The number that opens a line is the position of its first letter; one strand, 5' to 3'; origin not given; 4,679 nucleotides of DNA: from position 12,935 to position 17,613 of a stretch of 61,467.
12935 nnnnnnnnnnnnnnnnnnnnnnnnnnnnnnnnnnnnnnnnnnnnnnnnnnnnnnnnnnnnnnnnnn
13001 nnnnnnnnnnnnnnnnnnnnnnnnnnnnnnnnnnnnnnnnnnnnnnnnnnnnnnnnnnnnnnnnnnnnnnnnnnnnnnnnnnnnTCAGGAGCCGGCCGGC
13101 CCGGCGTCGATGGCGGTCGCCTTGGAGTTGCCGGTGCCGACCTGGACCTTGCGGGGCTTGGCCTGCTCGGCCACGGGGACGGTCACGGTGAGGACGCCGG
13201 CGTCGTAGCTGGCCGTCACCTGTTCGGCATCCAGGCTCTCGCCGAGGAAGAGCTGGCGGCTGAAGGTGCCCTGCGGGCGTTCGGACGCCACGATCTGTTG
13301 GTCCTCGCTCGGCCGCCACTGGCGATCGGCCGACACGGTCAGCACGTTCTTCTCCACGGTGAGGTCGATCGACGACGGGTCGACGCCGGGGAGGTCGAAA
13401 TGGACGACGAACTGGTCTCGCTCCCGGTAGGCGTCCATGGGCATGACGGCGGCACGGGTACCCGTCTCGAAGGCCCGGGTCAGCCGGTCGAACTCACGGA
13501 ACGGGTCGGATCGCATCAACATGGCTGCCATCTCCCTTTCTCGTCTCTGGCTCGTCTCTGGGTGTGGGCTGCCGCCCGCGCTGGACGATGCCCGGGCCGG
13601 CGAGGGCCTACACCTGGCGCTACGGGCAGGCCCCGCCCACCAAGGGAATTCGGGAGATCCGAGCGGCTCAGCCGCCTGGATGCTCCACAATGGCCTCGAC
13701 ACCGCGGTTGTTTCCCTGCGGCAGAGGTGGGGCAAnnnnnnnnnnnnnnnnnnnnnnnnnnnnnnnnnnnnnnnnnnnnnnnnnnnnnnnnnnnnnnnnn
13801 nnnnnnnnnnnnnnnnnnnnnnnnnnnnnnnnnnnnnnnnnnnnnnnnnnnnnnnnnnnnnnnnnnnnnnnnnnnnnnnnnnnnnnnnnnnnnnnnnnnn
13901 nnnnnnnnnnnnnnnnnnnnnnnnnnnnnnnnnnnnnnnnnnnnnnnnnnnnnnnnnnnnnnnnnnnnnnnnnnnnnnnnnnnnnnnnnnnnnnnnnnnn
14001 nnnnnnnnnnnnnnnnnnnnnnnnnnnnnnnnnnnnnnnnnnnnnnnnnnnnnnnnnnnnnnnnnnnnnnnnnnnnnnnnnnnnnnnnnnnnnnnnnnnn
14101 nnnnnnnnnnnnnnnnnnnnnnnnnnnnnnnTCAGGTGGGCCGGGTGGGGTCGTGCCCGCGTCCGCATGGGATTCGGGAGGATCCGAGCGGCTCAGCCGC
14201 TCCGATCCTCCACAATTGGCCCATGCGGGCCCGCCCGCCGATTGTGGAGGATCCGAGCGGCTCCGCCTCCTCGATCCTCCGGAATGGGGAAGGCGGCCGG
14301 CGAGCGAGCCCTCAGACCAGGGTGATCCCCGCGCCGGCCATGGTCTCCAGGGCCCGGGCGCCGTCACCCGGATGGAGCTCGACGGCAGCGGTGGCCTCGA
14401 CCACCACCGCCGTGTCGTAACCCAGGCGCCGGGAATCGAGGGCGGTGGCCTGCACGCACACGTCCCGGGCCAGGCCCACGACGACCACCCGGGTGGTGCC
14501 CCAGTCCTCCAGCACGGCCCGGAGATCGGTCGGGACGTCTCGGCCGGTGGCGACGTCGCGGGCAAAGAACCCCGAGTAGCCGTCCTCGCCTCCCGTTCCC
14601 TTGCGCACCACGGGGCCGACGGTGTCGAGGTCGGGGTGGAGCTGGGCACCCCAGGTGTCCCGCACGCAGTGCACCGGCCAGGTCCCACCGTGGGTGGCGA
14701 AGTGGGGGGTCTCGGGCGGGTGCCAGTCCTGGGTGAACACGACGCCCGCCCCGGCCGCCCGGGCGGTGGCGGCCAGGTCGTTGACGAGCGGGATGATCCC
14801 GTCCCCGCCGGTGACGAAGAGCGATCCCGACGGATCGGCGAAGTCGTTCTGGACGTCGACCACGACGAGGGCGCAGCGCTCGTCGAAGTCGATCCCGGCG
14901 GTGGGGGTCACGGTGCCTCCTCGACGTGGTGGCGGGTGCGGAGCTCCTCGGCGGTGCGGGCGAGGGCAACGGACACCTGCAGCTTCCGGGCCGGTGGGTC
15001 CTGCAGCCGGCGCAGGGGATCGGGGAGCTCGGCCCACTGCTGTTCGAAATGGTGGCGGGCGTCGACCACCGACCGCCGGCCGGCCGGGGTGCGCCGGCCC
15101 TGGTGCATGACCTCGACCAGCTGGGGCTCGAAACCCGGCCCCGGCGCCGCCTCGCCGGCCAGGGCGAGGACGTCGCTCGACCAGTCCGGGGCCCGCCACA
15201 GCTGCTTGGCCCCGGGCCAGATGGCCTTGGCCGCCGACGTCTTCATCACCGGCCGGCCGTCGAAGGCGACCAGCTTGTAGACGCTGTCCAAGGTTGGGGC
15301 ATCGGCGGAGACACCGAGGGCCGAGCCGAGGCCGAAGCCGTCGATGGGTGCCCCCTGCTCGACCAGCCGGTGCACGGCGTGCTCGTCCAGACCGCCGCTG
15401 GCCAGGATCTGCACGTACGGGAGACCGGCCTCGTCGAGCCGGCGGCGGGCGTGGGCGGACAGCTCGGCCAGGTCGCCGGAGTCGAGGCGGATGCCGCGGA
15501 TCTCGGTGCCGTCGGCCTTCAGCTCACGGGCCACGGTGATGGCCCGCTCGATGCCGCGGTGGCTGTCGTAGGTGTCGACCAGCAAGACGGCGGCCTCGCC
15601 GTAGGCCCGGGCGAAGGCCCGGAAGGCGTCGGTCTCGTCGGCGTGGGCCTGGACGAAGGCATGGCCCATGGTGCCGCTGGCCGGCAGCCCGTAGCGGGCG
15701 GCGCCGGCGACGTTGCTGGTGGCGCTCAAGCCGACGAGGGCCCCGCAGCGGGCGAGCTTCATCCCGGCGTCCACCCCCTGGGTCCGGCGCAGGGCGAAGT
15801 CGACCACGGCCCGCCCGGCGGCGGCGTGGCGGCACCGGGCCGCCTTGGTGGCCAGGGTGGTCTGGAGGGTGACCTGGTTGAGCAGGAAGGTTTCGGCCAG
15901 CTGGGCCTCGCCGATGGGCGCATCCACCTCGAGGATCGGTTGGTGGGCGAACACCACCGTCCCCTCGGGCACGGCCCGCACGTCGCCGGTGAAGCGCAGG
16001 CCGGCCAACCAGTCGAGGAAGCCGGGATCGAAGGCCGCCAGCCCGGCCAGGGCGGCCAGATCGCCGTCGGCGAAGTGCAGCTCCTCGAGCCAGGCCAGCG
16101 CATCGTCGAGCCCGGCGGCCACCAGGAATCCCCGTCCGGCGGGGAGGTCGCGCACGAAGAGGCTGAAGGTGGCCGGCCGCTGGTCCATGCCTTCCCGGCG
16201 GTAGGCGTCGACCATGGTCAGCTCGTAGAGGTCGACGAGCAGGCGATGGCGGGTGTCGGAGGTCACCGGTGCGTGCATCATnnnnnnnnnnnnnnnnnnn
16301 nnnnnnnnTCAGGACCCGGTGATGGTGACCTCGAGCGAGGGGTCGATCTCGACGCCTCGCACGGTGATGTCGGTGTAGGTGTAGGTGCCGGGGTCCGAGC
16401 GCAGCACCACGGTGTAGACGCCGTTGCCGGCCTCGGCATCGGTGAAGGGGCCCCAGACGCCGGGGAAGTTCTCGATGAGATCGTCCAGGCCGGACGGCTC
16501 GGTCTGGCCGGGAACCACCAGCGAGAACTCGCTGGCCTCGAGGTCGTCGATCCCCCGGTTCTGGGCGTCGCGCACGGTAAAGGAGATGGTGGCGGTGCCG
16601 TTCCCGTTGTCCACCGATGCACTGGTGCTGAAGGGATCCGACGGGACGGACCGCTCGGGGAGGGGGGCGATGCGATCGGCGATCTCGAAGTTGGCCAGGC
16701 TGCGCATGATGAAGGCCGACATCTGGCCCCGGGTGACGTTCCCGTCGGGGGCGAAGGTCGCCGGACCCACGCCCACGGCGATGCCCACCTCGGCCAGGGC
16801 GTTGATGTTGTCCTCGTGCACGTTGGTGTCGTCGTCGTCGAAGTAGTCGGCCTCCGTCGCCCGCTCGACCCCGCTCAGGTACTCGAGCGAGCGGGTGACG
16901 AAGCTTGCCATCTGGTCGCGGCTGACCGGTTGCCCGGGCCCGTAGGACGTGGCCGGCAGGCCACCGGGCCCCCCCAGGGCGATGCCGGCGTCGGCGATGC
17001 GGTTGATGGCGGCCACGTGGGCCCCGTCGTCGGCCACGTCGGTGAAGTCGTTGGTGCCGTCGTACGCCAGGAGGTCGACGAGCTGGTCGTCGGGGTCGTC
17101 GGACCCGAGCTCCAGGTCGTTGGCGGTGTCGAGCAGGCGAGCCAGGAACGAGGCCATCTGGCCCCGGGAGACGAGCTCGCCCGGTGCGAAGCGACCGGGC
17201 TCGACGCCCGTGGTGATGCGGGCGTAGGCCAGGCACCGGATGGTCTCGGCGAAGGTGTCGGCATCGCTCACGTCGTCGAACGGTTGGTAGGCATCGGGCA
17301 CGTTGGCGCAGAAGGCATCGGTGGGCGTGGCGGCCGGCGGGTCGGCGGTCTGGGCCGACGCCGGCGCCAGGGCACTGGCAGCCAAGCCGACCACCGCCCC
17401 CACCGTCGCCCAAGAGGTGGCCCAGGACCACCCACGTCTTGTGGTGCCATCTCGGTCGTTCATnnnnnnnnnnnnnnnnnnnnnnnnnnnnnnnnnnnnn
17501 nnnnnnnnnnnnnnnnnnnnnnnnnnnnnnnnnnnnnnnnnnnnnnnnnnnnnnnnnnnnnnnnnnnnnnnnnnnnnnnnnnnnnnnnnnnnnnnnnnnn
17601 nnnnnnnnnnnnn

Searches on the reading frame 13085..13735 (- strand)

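Call 10: search_protein_families(library=pfam, proteins=[window:13085-13735:-], max_evalue=0.001)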
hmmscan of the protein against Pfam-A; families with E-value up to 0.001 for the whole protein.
window:13085-13735:- (216 aa): 2 families
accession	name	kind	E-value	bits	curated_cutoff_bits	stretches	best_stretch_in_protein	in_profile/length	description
PF00011.27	HSP20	-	5.5e-23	81.5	20.8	1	103-199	3-101/102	Hsp20/alpha crystallin family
PF17886.7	ArsA_HSP20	-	2e-05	24.5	22.5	1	107-185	2-62/63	HSP20-like domain found in ArsA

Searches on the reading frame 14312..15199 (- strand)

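Call 10: search_protein_families(library=pfam, proteins=[window:14312-15199:-], max_evalue=0.001)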
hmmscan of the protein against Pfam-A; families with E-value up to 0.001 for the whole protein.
window:14312-15199:- (295 aa): 1 family
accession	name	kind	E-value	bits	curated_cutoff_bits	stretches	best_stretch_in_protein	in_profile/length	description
PF00857.26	Isochorismatase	-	6e-27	95.3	27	1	109-291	1-167/175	Isochorismatase domain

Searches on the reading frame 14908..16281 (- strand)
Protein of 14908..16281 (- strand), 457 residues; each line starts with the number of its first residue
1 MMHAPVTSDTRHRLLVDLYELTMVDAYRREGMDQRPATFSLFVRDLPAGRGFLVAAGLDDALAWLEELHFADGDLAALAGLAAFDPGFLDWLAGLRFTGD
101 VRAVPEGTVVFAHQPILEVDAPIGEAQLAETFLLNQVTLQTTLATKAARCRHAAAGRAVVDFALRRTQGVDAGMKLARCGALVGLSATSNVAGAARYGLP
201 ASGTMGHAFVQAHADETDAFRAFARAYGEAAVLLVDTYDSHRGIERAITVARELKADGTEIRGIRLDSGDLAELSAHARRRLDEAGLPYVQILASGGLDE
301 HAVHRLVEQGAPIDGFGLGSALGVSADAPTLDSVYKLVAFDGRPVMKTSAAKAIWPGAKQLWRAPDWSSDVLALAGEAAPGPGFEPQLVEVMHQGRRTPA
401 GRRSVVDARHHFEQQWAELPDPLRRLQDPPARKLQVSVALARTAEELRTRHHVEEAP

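Call 10: search_protein_families(library=pfam, proteins=[window:14908-16281:-], max_evalue=0.001)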
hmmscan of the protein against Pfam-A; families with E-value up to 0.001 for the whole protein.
window:14908-16281:- (457 aa): 3 families
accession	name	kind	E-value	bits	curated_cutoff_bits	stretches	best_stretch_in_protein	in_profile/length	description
PF17767.7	NAPRTase_N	-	1.4e-31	109.8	32.6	1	14-137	1-124/125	Nicotinate phosphoribosyltransferase (NAPRTase) N-terminal domain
PF04095.22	NAPRTase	-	2.5e-09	37.7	20.8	1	159-341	3-206/239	Nicotinate phosphoribosyltransferase (NAPRTase) family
PF02749.22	QRPTase_N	-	1.6e-05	25.4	27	1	71-135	20-76/82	Quinolinate phosphoribosyl transferase, N-terminal domain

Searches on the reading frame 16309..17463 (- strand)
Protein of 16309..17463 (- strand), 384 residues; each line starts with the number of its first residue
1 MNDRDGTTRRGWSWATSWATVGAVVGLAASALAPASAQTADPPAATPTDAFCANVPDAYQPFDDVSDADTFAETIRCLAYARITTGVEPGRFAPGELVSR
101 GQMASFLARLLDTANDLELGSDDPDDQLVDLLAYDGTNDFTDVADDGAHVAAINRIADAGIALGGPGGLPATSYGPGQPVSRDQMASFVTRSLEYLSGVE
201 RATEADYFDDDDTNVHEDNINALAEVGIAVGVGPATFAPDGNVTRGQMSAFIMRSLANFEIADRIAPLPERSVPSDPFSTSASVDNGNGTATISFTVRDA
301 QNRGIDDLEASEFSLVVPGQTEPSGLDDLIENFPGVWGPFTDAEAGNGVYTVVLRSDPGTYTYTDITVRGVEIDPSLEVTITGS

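Call 10: search_protein_families(library=pfam, proteins=[window:16309-17463:-], max_evalue=0.001)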
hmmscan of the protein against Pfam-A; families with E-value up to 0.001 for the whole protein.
window:16309-17463:- (384 aa): 2 families
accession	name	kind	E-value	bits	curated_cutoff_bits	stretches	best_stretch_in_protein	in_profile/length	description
PF00395.25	SLH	-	1.5e-20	73.3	20.8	2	61-104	1-44/44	S-layer homology domain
PF09134.16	Invasin_D3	-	0.00047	21.1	33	0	283-382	13-96/98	Invasin, domain 3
